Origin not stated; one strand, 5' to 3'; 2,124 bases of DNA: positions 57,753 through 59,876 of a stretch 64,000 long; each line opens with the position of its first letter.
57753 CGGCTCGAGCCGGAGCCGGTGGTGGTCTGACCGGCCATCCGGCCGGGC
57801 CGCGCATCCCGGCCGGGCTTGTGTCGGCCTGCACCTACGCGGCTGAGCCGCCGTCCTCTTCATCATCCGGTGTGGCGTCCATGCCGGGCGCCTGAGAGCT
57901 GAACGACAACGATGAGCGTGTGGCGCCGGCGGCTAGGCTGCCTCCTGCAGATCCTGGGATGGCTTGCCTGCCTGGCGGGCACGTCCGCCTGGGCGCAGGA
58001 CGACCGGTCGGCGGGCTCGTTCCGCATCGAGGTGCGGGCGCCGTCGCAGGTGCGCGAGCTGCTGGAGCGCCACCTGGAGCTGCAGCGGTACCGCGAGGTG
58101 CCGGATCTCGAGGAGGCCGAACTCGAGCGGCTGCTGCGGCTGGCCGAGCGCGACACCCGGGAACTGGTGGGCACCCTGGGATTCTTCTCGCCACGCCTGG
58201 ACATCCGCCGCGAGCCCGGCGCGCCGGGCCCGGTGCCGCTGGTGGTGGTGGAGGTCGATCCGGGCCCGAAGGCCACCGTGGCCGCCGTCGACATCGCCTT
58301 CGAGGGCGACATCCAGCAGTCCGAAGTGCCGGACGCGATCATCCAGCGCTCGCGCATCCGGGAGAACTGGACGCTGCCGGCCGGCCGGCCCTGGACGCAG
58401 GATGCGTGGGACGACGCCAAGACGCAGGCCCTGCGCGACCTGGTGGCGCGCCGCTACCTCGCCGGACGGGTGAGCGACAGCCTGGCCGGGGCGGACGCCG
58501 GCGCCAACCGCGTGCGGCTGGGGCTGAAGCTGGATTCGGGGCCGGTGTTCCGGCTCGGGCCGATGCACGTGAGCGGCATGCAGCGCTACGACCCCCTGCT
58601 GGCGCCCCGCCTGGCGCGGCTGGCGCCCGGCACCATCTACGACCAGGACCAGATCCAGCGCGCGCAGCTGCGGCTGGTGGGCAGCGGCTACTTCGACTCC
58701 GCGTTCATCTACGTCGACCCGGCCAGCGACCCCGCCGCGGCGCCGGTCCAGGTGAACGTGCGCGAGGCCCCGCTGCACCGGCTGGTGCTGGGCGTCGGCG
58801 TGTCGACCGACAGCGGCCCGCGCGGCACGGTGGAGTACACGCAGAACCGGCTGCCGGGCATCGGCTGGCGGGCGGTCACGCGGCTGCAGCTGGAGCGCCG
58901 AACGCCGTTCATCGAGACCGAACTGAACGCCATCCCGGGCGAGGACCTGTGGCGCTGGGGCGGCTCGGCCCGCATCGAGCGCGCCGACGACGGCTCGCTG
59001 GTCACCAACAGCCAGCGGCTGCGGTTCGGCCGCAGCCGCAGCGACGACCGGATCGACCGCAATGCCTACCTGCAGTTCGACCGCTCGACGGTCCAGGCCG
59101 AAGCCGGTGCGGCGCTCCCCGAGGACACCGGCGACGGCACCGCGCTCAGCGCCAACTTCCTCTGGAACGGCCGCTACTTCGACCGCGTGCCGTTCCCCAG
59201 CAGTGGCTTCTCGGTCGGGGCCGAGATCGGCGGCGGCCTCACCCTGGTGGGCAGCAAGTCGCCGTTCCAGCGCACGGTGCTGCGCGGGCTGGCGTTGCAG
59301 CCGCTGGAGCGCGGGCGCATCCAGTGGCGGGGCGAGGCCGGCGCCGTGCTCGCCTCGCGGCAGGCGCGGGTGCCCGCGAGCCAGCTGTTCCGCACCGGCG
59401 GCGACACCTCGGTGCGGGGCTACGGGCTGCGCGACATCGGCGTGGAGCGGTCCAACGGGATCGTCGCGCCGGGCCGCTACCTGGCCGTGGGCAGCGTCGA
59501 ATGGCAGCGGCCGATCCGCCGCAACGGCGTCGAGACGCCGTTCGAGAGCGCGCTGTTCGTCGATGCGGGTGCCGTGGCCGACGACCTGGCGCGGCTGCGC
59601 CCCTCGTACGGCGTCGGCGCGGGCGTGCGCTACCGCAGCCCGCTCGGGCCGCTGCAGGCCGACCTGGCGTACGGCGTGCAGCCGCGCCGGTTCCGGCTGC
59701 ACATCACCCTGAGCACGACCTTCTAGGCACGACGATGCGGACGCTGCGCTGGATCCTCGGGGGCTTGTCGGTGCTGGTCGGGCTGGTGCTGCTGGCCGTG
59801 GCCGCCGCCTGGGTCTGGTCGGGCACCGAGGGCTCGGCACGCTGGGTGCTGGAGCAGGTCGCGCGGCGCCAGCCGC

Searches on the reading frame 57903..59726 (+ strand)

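Call 71: search_protein_families(library=pfam, proteins=[window:57903-59726:+], max_evalue=0.0001)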
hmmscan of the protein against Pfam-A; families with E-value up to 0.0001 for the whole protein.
window:57903-59726:+ (607 aa): 1 family
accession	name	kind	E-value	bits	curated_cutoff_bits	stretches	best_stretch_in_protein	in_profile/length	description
PF01103.29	Omp85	-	6e-26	92.2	24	1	309-607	23-325/325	Omp85 superfamily domain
